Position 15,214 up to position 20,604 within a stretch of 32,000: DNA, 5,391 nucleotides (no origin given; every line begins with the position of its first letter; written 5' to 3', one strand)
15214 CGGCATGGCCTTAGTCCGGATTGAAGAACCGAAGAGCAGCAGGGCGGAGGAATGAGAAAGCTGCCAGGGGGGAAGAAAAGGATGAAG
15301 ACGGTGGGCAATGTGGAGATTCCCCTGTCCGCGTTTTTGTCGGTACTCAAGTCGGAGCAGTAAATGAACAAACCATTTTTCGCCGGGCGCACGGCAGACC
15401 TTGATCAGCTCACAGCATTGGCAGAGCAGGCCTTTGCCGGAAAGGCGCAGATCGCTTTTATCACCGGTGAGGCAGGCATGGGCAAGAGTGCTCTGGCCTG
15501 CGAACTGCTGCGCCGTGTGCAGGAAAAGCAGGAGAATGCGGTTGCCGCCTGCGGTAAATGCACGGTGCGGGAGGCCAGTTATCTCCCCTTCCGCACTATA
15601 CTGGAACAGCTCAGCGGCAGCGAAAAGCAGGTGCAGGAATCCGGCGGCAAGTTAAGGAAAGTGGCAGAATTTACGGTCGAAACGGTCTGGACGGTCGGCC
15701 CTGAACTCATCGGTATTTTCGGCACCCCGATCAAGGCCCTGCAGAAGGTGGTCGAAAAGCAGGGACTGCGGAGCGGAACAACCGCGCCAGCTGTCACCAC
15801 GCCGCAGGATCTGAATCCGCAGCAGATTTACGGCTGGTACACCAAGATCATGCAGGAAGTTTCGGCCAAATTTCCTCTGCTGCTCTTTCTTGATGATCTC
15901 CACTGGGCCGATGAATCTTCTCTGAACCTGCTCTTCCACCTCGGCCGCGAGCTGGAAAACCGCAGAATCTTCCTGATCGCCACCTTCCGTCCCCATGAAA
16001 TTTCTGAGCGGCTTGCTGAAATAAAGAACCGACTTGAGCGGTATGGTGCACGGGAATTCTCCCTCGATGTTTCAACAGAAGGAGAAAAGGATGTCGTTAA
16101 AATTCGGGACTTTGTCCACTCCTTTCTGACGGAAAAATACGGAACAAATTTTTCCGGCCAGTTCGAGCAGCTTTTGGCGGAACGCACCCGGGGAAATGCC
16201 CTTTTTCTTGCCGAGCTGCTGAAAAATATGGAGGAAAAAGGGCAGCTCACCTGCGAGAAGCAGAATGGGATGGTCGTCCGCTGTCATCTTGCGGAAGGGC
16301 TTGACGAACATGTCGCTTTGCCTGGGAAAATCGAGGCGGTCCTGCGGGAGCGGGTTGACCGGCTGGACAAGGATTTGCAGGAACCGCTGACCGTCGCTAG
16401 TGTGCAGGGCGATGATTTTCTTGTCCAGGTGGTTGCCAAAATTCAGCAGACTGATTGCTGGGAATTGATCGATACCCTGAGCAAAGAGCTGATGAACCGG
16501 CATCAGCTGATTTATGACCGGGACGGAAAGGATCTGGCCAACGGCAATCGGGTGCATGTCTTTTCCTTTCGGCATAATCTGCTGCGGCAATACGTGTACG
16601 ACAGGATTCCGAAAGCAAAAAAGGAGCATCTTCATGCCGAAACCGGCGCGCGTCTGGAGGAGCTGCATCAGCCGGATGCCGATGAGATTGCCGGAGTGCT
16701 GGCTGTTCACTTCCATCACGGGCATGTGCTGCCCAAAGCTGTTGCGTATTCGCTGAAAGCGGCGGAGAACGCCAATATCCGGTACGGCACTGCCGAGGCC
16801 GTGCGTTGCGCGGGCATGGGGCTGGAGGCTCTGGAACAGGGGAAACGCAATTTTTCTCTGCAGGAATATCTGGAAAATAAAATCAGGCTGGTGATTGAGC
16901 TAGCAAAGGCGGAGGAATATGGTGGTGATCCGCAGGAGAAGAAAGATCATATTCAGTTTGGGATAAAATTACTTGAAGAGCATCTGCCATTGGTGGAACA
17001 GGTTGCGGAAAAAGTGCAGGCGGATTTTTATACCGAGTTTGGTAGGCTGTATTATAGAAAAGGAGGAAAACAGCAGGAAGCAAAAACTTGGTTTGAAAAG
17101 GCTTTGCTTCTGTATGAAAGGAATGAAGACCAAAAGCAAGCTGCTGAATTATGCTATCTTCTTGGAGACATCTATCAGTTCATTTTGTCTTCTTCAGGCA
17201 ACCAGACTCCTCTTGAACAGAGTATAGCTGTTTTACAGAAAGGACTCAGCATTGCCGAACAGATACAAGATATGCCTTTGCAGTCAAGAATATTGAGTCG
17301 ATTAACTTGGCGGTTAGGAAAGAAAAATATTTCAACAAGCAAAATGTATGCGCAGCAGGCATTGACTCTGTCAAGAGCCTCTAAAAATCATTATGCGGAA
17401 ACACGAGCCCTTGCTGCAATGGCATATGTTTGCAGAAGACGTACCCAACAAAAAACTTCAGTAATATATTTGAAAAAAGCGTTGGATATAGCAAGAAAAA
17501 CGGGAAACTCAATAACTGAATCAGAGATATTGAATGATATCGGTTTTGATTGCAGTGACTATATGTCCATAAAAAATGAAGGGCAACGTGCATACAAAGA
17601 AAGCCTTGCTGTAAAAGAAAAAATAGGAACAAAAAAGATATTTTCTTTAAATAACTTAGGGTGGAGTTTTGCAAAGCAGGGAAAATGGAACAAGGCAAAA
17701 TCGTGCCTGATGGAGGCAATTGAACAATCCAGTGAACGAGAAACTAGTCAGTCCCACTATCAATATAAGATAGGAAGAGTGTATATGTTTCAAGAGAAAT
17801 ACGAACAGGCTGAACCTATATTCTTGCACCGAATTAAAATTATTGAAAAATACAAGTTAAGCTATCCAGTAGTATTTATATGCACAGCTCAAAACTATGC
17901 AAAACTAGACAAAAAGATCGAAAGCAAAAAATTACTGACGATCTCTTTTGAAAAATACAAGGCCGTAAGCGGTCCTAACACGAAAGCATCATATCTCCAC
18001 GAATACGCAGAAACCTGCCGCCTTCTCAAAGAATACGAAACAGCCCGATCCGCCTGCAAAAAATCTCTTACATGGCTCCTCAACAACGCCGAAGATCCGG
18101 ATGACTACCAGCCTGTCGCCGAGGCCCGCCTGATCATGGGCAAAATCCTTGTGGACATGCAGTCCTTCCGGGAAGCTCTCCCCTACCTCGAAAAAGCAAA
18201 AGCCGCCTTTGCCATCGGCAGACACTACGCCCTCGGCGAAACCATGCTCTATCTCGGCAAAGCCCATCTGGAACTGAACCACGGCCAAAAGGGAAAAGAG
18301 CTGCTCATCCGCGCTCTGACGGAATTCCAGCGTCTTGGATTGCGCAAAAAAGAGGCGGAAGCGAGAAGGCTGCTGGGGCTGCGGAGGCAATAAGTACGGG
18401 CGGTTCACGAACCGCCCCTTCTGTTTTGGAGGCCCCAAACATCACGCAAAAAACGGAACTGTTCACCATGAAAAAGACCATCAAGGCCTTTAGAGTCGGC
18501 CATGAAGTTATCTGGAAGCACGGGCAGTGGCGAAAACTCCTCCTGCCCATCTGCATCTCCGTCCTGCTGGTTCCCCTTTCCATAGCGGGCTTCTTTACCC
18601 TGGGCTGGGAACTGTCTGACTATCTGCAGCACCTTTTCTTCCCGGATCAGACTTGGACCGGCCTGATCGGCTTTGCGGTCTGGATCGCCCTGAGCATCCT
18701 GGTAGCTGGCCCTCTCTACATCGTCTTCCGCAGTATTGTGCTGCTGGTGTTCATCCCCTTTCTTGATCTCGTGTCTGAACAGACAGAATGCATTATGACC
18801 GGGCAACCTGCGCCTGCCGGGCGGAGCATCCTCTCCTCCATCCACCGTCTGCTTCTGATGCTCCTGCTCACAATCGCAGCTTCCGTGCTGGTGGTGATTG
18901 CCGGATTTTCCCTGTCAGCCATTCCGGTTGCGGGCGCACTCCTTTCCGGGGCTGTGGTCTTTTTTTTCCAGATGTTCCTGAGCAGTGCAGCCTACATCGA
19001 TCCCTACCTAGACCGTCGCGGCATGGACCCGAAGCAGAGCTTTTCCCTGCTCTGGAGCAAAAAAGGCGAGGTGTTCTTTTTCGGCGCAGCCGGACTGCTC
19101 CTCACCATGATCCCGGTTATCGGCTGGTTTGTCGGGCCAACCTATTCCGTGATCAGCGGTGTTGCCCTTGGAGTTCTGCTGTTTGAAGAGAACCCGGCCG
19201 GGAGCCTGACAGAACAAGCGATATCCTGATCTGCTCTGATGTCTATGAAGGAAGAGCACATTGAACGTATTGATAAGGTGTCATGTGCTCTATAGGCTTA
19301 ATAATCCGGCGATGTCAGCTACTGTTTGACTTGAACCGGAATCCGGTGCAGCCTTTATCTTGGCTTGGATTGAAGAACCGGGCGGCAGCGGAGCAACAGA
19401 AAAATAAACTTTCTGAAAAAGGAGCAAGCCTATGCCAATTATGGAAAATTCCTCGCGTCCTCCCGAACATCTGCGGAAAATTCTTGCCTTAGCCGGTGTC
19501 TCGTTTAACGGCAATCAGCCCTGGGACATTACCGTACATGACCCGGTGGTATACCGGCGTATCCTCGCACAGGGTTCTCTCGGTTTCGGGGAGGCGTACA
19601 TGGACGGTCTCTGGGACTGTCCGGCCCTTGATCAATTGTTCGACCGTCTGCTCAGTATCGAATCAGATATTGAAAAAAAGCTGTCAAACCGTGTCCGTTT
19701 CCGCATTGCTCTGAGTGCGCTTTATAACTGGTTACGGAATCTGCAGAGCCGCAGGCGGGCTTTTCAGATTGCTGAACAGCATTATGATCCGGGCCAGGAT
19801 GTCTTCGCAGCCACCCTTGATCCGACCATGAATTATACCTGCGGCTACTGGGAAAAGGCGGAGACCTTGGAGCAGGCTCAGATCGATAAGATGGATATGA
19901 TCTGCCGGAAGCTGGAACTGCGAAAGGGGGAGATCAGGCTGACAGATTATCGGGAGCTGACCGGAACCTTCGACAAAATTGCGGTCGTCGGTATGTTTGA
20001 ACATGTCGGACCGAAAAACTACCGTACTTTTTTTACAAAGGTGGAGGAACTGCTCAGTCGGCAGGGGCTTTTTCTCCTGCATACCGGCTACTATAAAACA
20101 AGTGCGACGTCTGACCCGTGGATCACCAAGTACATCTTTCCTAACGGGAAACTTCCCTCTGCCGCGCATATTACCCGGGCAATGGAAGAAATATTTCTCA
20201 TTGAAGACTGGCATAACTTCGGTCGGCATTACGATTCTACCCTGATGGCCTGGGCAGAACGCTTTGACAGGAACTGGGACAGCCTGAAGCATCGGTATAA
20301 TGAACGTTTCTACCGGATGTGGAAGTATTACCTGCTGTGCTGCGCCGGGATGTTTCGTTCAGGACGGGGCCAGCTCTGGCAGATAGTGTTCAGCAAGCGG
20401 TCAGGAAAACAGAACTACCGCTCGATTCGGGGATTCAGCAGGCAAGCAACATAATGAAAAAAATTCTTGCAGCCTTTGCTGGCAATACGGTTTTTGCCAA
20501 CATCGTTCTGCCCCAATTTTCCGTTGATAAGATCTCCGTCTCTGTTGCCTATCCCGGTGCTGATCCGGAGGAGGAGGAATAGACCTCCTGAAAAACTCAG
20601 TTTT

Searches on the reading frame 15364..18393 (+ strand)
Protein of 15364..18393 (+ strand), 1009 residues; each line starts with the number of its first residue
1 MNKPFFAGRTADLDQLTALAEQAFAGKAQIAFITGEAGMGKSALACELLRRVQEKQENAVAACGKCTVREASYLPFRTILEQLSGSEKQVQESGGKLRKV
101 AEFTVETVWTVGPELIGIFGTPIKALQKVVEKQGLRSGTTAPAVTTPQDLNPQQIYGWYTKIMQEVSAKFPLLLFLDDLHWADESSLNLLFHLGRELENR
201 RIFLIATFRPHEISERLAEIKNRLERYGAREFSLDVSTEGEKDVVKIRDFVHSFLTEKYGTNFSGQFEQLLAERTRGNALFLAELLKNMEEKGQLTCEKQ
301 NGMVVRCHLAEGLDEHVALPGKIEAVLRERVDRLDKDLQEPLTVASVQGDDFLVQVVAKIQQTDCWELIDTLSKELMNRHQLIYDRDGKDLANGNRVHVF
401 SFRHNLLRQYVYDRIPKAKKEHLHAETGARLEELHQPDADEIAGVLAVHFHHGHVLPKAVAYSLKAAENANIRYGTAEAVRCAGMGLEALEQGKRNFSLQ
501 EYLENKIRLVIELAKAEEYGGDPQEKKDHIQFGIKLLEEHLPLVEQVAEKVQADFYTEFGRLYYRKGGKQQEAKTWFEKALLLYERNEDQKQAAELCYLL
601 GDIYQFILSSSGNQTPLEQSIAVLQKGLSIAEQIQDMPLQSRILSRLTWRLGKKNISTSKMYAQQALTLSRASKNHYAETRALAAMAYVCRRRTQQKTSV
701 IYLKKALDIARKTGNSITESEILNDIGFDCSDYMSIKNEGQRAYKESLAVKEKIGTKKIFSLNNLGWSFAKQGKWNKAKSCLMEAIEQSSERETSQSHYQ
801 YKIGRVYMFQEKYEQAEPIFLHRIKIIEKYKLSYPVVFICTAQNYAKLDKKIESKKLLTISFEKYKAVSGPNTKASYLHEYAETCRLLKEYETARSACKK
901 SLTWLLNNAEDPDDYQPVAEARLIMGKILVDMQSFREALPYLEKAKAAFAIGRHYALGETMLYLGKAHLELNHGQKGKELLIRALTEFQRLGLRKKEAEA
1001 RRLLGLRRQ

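Call 29: search_protein_families(library=pfam, proteins=[window:15364-18393:+], max_evalue=0.001)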
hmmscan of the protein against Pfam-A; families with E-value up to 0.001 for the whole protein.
window:15364-18393:+ (1009 aa): 7 families
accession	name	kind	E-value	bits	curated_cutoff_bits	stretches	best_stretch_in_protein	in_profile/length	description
PF13191.12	AAA_16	-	7.1e-23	82.4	32.6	1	6-205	2-167/167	AAA ATPase domain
PF13424.12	TPR_12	-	3.5e-21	75.6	30.1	0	739-787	21-73/77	Tetratricopeptide repeat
PF13181.12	TPR_8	-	4.5e-11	42.4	25.7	0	553-585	1-32/34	Tetratricopeptide repeat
PF07719.23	TPR_2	-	3.5e-10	39.6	27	0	761-788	3-30/34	Tetratricopeptide repeat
PF00515.34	TPR_1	-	7.6e-09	35.5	27.8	0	761-788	3-30/34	Tetratricopeptide repeat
PF13374.12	TPR_10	-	3.4e-07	30.5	27.5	0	761-787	4-30/42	Tetratricopeptide repeat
PF13401.12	AAA_22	-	4.1e-05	24.3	27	1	27-195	4-109/130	AAA domain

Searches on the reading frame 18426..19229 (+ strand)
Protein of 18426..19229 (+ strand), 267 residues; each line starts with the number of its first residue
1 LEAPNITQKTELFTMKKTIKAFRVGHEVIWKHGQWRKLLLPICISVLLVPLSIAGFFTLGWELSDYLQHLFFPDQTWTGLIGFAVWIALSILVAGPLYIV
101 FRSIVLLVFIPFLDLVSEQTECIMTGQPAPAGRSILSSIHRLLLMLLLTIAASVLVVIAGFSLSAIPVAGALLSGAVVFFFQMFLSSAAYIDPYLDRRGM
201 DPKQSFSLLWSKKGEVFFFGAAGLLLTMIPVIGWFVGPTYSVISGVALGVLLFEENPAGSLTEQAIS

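Call 3: search_protein_families(library=pfam, proteins=[window:18426-19229:+], max_evalue=0.01)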
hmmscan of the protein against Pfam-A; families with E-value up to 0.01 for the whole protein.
window:18426-19229:+ (267 aa): 1 family
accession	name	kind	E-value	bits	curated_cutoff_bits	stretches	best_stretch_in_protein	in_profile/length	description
PF07264.17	EI24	-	1.6e-20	74.5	32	1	25-236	5-197/199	Sulfate transporter CysZ/Etoposide-induced protein 2.4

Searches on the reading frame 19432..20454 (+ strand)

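Call 3: search_protein_families(library=pfam, proteins=[window:19432-20454:+], max_evalue=0.01)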
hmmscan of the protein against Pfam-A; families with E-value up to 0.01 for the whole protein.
window:19432-20454:+ (340 aa): 2 families
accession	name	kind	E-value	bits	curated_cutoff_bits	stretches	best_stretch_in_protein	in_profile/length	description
PF02353.26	CMAS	-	2.6e-63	214.3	27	2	165-318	113-273/273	Mycolic acid cyclopropane synthetase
PF25371.1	DUF7884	-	0.008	16.8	27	0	30-59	34-63/90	Domain of unknown function (DUF7884)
